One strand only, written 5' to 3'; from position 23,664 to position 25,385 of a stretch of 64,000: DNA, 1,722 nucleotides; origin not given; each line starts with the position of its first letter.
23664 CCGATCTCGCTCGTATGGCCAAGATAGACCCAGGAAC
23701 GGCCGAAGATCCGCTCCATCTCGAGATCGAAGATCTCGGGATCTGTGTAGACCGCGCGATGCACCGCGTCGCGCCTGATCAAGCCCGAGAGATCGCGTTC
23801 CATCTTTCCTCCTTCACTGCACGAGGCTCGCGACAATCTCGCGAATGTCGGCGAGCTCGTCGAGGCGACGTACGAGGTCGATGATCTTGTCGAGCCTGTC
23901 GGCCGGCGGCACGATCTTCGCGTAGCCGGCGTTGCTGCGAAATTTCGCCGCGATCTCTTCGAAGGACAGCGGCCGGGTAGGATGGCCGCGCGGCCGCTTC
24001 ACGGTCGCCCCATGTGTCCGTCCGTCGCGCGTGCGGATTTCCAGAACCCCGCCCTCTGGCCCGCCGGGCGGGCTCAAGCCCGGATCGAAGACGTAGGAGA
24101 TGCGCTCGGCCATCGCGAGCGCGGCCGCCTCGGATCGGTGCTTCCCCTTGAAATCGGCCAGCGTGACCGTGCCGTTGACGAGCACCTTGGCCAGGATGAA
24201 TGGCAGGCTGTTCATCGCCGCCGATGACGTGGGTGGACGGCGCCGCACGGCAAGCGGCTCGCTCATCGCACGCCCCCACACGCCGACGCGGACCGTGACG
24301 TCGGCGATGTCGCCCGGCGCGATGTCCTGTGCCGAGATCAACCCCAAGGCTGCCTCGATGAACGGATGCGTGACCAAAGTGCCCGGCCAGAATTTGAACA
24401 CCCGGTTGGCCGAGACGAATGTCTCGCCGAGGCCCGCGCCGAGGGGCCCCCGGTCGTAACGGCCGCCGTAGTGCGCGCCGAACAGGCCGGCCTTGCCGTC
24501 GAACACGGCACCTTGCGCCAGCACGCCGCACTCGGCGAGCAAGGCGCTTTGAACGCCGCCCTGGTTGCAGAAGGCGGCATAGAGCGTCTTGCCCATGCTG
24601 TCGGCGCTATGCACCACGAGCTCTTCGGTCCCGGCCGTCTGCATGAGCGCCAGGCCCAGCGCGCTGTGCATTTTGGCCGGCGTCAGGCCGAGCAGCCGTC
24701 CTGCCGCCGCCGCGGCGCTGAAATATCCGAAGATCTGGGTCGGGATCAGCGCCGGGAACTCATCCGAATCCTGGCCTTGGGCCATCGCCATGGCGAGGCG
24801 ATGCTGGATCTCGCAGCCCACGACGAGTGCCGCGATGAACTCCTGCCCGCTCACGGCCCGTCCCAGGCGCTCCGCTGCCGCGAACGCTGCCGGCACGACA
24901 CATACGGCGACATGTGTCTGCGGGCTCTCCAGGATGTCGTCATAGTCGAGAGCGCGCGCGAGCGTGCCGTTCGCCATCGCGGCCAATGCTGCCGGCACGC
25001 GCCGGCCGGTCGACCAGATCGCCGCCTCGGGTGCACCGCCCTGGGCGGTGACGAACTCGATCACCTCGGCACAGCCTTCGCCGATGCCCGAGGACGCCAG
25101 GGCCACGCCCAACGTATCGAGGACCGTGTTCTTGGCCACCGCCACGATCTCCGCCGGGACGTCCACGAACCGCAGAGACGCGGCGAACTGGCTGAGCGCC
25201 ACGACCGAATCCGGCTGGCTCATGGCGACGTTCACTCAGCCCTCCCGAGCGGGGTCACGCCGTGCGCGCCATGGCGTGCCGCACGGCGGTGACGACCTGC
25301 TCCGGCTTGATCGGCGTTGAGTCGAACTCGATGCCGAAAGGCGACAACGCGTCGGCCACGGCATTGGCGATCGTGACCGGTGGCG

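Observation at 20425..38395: ~18-kb regulator-less island: candidate undescribed N-heterocycle uptake and degradation system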

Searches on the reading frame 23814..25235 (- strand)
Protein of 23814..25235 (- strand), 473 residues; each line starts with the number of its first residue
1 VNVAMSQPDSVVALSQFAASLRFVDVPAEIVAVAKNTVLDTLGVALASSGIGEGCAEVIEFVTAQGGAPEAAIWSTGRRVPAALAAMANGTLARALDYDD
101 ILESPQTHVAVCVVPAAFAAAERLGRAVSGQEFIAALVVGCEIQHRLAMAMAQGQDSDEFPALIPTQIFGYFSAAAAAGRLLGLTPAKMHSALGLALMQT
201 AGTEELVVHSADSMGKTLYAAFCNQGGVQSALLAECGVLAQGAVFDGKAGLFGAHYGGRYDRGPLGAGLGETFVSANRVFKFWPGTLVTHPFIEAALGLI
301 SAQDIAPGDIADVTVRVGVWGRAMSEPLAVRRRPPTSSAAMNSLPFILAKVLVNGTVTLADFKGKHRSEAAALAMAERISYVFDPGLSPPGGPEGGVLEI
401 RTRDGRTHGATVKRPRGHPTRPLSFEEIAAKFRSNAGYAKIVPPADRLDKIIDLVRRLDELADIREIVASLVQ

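Call 6: search_protein_families(library=pfam, proteins=[window:23814-25235:-], max_evalue=0.01)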
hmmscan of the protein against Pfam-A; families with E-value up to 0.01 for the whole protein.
window:23814-25235:- (473 aa): 2 families
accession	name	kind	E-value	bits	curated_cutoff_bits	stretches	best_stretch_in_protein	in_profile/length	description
PF03972.19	MmgE_PrpD_N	-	3.7e-53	180.7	32.1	1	13-258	2-238/244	MmgE/PrpD N-terminal domain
PF19305.4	MmgE_PrpD_C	-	1.3e-22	80.8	32.1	1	284-438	2-154/173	MmgE/PrpD C-terminal domain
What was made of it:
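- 23814..25235 (-): G6: MmgE/PrpD-fold enzyme (473 aa). First gene of the conserved four-gene core. It has the Pfam N and C domains (call 6).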

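Call 8: search_protein_families(library=ncbifam, proteins=[window:23814-25235:-], max_evalue=0.00001)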
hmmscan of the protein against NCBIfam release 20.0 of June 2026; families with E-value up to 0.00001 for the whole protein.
window:23814-25235:- (473 aa): 1 family
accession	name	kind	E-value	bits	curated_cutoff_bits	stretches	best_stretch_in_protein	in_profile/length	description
NF042438.1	PrpD_hiGCgrampos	equivalog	1.4e-10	40.4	950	1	23-252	32-252/499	2-methylcitrate dehydratase PrpD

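Call 12: find_homologous_proteins(query=window:23814-25235:-, max_evalue=1e-20)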
Query window:23814-25235:- (473 aa): 778 proteins with E <= 1e-20 among 8000 candidates; the best 120 are listed.
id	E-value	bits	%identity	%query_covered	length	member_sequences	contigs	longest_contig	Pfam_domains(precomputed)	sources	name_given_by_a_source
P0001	0.0e+0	1024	100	100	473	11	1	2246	PF19305.5,PF03972.20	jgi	-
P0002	3.5e-255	865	85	100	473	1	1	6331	PF19305.5,PF03972.20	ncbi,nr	ncbi:MAG: MmgE/PrpD family protein [Alphaproteobacteria bacterium]|nr:MmgE/PrpD family protein [Alph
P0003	7.8e-210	716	68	100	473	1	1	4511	PF19305.5,PF03972.20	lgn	-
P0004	1.9e-188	645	63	98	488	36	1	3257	PF19305.5,PF03972.20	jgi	jgi:2-methylcitrate dehydratase PrpD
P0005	1.2e-183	629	62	98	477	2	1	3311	PF19305.5,PF03972.20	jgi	jgi:2-methylcitrate dehydratase PrpD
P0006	4.4e-183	627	62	99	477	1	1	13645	PF19305.5,PF03972.20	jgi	jgi:2-methylcitrate dehydratase PrpD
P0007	1.1e-182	626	61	100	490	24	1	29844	PF19305.5,PF03972.20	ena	-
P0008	3.0e-170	585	60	98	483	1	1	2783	PF19305.5,PF03972.20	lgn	-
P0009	1.6e-169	583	60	97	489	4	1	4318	PF19305.5,PF03972.20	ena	-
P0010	8.3e-164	564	56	99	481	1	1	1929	PF19305.5,PF03972.20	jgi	jgi:2-methylcitrate dehydratase PrpD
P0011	3.7e-163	562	58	98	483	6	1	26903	PF19305.5,PF03972.20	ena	-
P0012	5.4e-163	561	56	99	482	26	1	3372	PF19305.5,PF03972.20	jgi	jgi:2-methylcitrate dehydratase PrpD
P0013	6.9e-160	551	61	93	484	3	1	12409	PF19305.5,PF03972.20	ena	-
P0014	2.9e-159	549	57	98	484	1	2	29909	PF19305.5,PF03972.20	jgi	jgi:2-methylcitrate dehydratase PrpD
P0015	4.5e-157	542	57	97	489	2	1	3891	PF19305.5,PF03972.20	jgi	jgi:2-methylcitrate dehydratase PrpD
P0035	5.9e-140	485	54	97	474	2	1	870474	PF19305.5,PF03972.20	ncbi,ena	-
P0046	2.0e-134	467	52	97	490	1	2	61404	PF19305.5,PF03972.20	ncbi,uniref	ncbi:MmgE/PrpD family protein [Azospirillum sp. ST 5-10]|uniref:MmgE/PrpD family protein n=1 Tax=unc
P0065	4.1e-129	450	49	99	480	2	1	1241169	PF19305.5,PF03972.20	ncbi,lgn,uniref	ncbi:MmgE/PrpD family protein [Bradyrhizobium sp. dw_78]|uniref:MmgE/PrpD family protein n=1 Tax=Bra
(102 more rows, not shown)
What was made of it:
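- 23814..25235 (-): There are 778 homologues at E <= 1e-20 (call 12).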

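Call 14: find_related_loci(query=A1, collection=genome_contigs, flank=10000)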
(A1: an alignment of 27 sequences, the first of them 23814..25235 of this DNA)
Query A1 (473 aa) in genome_contigs; peptide patterns used: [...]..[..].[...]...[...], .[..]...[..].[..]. (x = any residue, [..] = any of these).
78 stretches matched a pattern; 21 encode a relative of the query (tblastn E <= 1e-3); 21 distinct loci.
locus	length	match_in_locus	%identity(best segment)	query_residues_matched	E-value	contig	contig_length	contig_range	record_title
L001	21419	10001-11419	51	1-473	4e-149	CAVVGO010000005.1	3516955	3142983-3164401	MAG: uncultured Alphaproteobacteria bacterium isolate MFD01716.bin.1.171 genome assembly, contig: contig_34624, whole ge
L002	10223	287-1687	54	5-468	2e-141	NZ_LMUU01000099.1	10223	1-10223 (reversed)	Beijerinckia sp. L45 NODE_116_length_10165_cov_7.864929, whole genome shotgun sequence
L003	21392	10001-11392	58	8-472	8e-159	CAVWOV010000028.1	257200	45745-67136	MAG: uncultured Alphaproteobacteria bacterium isolate MFD00822.bin.1.150 genome assembly, contig: contig_45246, whole ge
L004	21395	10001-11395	49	8-473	3e-134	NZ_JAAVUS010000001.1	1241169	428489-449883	Bradyrhizobium sp. dw_78 1, whole genome shotgun sequence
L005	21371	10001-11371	52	14-472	2e-133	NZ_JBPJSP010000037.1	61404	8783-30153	Azospirillum sp. ST 5-10 ST5-10_scaffold37, whole genome shotgun sequence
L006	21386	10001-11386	49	6-468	3e-133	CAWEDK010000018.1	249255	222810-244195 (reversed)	MAG: uncultured Alphaproteobacteria bacterium isolate MFD03066.bin.2.101 genome assembly, contig: contig_3436, whole gen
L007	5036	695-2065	47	14-471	7e-126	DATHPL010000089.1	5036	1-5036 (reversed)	MAG TPA_asm: Bradyrhizobium sp. isolate SMAG_U12709 k141_2852252, whole genome shotgun sequence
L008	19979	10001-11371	46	14-471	7e-123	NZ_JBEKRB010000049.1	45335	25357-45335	MAG: Bradyrhizobium sp. isolate SPRUCE 500 SPRUCE_500_49, whole genome shotgun sequence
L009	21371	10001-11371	45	14-471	2e-121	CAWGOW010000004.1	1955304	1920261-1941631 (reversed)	MAG: uncultured Alphaproteobacteria bacterium isolate MFD04540.bin.1.156 genome assembly, contig: contig_4778, whole gen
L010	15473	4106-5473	48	14-471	3e-121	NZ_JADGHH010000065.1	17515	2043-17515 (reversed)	MAG: Pigmentiphaga sp. isolate HOG22 NODE_1908_length_17515_cov_13.419614, whole genome shotgun sequence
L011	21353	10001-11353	46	13-464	1e-117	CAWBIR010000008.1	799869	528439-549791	MAG: uncultured Alphaproteobacteria bacterium isolate MFD05513.bin.2.72 genome assembly, contig: contig_2955, whole geno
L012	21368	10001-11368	46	14-471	2e-115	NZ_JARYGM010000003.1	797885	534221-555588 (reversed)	MAG: Pigmentiphaga sp. isolate MAG5_BQ9 NODE_3_length_797885_cov_38.360439, whole genome shotgun sequence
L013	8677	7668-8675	54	2-337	2e-103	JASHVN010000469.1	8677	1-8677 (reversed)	MAG: Xanthobacteraceae bacterium isolate JOPF206 JOPF_AWAY_contig_874560, whole genome shotgun sequence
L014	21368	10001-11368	54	13-469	5e-139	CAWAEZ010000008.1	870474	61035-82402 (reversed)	MAG: uncultured Alphaproteobacteria bacterium isolate MFD09671.bin.1.162 genome assembly, contig: contig_16850, whole ge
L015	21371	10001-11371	40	7-471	6e-94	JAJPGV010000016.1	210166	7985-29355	MAG: Chloroflexota bacterium isolate Centralia_MAG_115 k107_29455904, whole genome shotgun sequence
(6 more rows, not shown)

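Call 17: find_encoding_contigs(protein=P0065, flank=10000, max_places=2)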
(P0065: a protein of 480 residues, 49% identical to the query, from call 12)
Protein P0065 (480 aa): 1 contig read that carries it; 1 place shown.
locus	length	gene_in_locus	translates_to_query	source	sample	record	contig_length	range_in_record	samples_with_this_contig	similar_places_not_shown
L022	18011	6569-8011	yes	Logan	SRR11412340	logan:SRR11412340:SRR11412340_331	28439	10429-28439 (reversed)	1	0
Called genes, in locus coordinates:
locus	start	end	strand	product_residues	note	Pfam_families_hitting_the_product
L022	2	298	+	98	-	?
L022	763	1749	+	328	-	PF04069:OpuAC, PF13379:NMT1_2, PF09084:NMT1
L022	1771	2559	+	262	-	PF00005:ABC_tran, PF00004:AAA (faint), PF13304:AAA_21 (faint)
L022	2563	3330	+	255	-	PF00528:BPD_transp_1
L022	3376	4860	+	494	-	PF20695:UbiD_N, PF01977:UbiD, PF20696:UbiD_C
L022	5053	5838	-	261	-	PF00561:Abhydrolase_1, PF12146:Hydrolase_4, PF12697:Abhydrolase_6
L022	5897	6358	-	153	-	PF00903:Glyoxalase, PF13669:Glyoxalase_4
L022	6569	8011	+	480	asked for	PF03972:MmgE_PrpD_N, PF19305:MmgE_PrpD_C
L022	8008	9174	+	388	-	PF00355:Rieske, PF00848:Ring_hydroxyl_A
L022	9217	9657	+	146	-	PF00866:Ring_hydroxyl_B, PF13577:SnoaL_4 (weak)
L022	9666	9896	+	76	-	-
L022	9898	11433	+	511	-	PF01979:Amidohydro_1, PF07969:Amidohydro_3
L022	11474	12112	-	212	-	PF02798:GST_N, PF13417:GST_N_3, PF13409:GST_N_2, PF13410:GST_C_2, PF00043:GST_C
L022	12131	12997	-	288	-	PF19298:KshA_C (faint), PF19112:VanA_C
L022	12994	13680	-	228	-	PF00355:Rieske (weak)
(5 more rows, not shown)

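Call 18: find_encoding_contigs(protein=P0002, flank=10000, max_places=2)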
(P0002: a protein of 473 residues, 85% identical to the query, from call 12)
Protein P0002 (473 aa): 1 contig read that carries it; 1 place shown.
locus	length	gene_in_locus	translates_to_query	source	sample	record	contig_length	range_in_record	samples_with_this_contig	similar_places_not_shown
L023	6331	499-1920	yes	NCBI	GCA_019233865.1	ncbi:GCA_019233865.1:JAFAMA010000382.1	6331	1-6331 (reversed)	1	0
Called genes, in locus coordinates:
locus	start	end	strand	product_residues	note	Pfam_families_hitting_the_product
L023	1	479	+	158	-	PF20256:MoCoBD_2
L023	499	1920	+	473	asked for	PF03972:MmgE_PrpD_N, PF19305:MmgE_PrpD_C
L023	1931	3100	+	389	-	PF00355:Rieske, PF00848:Ring_hydroxyl_A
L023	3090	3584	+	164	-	PF13577:SnoaL_4, PF00866:Ring_hydroxyl_B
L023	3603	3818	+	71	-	-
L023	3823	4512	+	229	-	PF00857:Isochorismatase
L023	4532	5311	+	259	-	PF13030:DUF3891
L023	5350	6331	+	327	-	PF14226:DIOX_N, PF03171:2OG-FeII_Oxy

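Call 22: search_solved_structures(query=window:23814-25235:-, max_evalue=0.00001)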
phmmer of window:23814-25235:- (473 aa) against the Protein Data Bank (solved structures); distinct sequences matched with E-value up to 0.00001: 10.
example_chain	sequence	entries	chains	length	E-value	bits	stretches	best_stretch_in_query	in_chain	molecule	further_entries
12vt_A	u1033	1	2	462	1.1e-29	107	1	28-466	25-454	Cis-aconitate decarboxylase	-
12vw_A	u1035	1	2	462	2.3e-29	105.9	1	28-466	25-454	Cis-aconitate decarboxylase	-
12ux_A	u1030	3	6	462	3.1e-29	105.5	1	28-466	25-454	Cis-aconitate decarboxylase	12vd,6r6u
7br9_A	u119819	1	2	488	1.1e-28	103.7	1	29-465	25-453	Cis-aconitate decarboxylase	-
6r6t_A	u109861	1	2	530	1.5e-28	103.3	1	29-465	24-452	Cis-aconitate decarboxylase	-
12vq_A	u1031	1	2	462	7.4e-28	100.9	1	28-466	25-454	Cis-aconitate decarboxylase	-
2hp3_A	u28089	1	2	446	4.3e-27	98.4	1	31-434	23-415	IDS-epimerase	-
2hp0_A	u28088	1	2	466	4.9e-27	98.2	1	30-434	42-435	IDS-epimerase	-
7bra_A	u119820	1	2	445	3.3e-24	88.9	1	30-451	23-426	Bacillus subtilis IRG1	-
7e9d_A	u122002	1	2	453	1.3e-22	83.7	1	30-451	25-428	IRG1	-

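Call 27: find_encoding_contigs(protein=P0035, flank=10000, max_places=1)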
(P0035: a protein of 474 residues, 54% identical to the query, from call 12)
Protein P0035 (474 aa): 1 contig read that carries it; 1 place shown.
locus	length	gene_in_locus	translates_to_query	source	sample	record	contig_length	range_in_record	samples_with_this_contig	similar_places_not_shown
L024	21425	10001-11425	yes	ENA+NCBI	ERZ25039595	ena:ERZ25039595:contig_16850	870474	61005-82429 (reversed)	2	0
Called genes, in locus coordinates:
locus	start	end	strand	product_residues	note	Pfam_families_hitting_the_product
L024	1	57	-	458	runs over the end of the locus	PF01979:Amidohydro_1, PF07969:Amidohydro_3 (faint)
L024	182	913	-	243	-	PF00392:GntR, PF13545:HTH_Crp_2 (faint), PF07729:FCD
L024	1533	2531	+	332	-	PF13379:NMT1_2 (weak), PF09084:NMT1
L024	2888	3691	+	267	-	PF00005:ABC_tran, PF13304:AAA_21 (weak)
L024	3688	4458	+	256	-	PF00528:BPD_transp_1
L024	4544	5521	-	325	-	PF00126:HTH_1, PF03466:LysR_substrate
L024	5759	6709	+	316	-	PF00355:Rieske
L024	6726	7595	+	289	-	PF19112:VanA_C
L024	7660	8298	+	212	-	PF02798:GST_N, PF13417:GST_N_3, PF13409:GST_N_2, PF13410:GST_C_2 (weak)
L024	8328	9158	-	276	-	PF00756:Esterase (faint), PF00561:Abhydrolase_1, PF00975:Thioesterase (faint), PF12146:Hydrolase_4, PF12697:Abhydrolase_6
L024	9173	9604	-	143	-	PF00903:Glyoxalase, PF13669:Glyoxalase_4, PF22677:Ble-like_N (weak)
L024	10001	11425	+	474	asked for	PF03972:MmgE_PrpD_N, PF19305:MmgE_PrpD_C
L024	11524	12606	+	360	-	PF00355:Rieske, PF00848:Ring_hydroxyl_A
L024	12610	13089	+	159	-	PF13577:SnoaL_4, PF00866:Ring_hydroxyl_B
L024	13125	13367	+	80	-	-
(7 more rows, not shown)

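Call 28: find_encoding_contigs(protein=P0007, flank=10000, max_places=1)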
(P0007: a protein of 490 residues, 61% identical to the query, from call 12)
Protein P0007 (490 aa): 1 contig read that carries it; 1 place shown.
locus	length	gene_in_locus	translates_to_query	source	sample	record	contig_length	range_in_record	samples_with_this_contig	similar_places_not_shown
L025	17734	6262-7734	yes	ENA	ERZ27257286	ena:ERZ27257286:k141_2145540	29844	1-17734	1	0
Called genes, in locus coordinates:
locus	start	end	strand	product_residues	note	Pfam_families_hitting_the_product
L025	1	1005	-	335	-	?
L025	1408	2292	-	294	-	PF01370:Epimerase, PF05368:NmrA, PF13460:NAD_binding_10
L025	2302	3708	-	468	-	PF01336:tRNA_anti-codon, PF00152:tRNA-synt_2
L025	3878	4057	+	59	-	-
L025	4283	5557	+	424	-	PF03734:YkuD (weak)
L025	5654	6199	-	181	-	PF00383:dCMP_cyt_deam_1, PF14437:MafB19-deam, PF14439:Bd3614-deam (weak)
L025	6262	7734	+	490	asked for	PF03972:MmgE_PrpD_N, PF19305:MmgE_PrpD_C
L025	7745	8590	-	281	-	PF13030:DUF3891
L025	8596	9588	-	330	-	PF13379:NMT1_2 (weak), PF09084:NMT1, PF16868:NMT1_3 (weak)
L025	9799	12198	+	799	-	PF01315:Ald_Xan_dh_C, PF02738:MoCoBD_1, PF20256:MoCoBD_2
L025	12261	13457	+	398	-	PF00355:Rieske, PF00848:Ring_hydroxyl_A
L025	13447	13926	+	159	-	PF13577:SnoaL_4, PF00866:Ring_hydroxyl_B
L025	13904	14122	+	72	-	-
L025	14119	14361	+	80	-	-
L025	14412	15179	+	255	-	PF00528:BPD_transp_1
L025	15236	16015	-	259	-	PF20703:nSTAND1 (faint), PF00005:ABC_tran, PF13304:AAA_21 (faint)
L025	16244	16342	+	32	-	-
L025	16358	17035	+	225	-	-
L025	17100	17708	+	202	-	PF01209:Ubie_methyltran, PF13489:Methyltransf_23, PF08241:Methyltransf_11, PF08242:Methyltransf_12, PF13649:Methyltransf_25, PF13847:Methyltransf_31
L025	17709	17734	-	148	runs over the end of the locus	PF02566:OsmC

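Call 29: find_encoding_contigs(protein=P0046, flank=10000, max_places=1)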
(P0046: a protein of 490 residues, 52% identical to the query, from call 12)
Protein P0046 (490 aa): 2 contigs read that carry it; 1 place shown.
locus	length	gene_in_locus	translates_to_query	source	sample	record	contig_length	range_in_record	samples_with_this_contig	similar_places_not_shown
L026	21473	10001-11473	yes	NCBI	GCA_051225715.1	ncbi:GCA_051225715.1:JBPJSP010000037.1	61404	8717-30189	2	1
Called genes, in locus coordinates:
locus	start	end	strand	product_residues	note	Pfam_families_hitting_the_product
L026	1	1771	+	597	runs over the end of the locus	PF00664:ABC_membrane, PF00005:ABC_tran, PF02463:SMC_N (weak)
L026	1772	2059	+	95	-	-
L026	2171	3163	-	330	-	PF09084:NMT1, PF16868:NMT1_3 (weak)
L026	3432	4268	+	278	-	PF20703:nSTAND1 (weak), PF00005:ABC_tran, PF13304:AAA_21 (faint)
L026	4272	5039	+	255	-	PF00528:BPD_transp_1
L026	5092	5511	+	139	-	PF00903:Glyoxalase, PF13669:Glyoxalase_4, PF22677:Ble-like_N (weak)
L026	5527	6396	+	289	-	PF12146:Hydrolase_4, PF00561:Abhydrolase_1, PF12697:Abhydrolase_6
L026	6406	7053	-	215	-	PF02798:GST_N (weak), PF13417:GST_N_3, PF13409:GST_N_2, PF00043:GST_C (weak), PF13410:GST_C_2 (weak)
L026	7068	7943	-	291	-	PF19112:VanA_C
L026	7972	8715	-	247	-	PF00355:Rieske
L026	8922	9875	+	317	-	PF00111:Fer2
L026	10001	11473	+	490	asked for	PF03972:MmgE_PrpD_N, PF19305:MmgE_PrpD_C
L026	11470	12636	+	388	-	PF00355:Rieske, PF00848:Ring_hydroxyl_A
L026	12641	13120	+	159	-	PF13577:SnoaL_4, PF00866:Ring_hydroxyl_B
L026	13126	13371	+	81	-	-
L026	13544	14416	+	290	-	PF00126:HTH_1, PF03466:LysR_substrate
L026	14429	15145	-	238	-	-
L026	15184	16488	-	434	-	PF00389:2-Hacid_dh, PF02826:2-Hacid_dh_C, PF01842:ACT (weak), PF22629:ACT_AHAS_ss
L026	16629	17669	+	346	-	PF07007:LprI, PF13739:PdaC (weak), PF11738:DUF3298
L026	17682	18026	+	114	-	PF03960:ArsC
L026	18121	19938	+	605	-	PF22807:TrAA12, PF07995:GSDH, PF23500:DUF7133 (weak), PF22807:TrAA12, PF01161:PBP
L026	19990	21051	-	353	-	PF08331:QueG_DUF1730, PF25160:LdpA_Fe-S-bd (faint), PF13484:Fer4_16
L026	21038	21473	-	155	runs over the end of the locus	PF14489:QueF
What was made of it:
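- On Rieske non-haem-iron oxygenase (alpha3beta3 type): A Fer2-type reductase lies beside the core in the Azospirillum locus L026 (call 29).
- These look like ordinary aromatic-acid catabolism (calls 17, 27, 29). In Bradyrhizobium, Azospirillum and Beijerinckia loci the core lies with VanA-like oxygenase, reductase, GST, VOC dioxygenase, alpha/beta-hydrolase and UbiD genes (calls 17, 27, 29).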

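Call 41: find_encoding_contigs(protein=P0006, flank=10000, max_places=1)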
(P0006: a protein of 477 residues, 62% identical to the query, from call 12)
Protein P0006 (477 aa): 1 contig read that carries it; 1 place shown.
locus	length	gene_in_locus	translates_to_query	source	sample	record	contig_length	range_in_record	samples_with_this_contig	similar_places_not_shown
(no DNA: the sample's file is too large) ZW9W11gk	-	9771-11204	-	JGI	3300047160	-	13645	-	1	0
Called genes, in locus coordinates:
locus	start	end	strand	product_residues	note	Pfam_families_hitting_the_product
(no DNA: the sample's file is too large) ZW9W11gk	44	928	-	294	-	PF00884:Sulfatase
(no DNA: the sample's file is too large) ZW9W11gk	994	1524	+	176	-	-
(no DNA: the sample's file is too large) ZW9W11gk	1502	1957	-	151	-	PF09424:YqeY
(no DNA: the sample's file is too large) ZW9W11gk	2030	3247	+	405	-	PF00988:CPSase_sm_chain, PF00117:GATase, PF07722:Peptidase_C26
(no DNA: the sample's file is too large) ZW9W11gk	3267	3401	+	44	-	-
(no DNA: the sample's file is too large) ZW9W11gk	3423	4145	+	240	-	PF13489:Methyltransf_23 (weak), PF13649:Methyltransf_25 (weak), PF08241:Methyltransf_11 (weak), PF08242:Methyltransf_12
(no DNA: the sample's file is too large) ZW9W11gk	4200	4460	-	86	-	PF03401:TctC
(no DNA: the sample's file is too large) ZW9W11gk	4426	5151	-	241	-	PF03401:TctC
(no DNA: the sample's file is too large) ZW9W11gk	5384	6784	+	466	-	PF01425:Amidase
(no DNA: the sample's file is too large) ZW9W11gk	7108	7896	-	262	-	PF00528:BPD_transp_1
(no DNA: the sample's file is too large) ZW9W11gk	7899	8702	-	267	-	PF00005:ABC_tran, PF13304:AAA_21 (faint)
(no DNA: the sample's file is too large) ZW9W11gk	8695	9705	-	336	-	PF09084:NMT1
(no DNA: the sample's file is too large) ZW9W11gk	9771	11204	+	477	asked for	PF03972:MmgE_PrpD_N, PF19305:MmgE_PrpD_C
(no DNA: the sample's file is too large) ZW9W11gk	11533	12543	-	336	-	PF13379:NMT1_2, PF09084:NMT1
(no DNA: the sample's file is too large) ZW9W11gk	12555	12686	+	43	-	-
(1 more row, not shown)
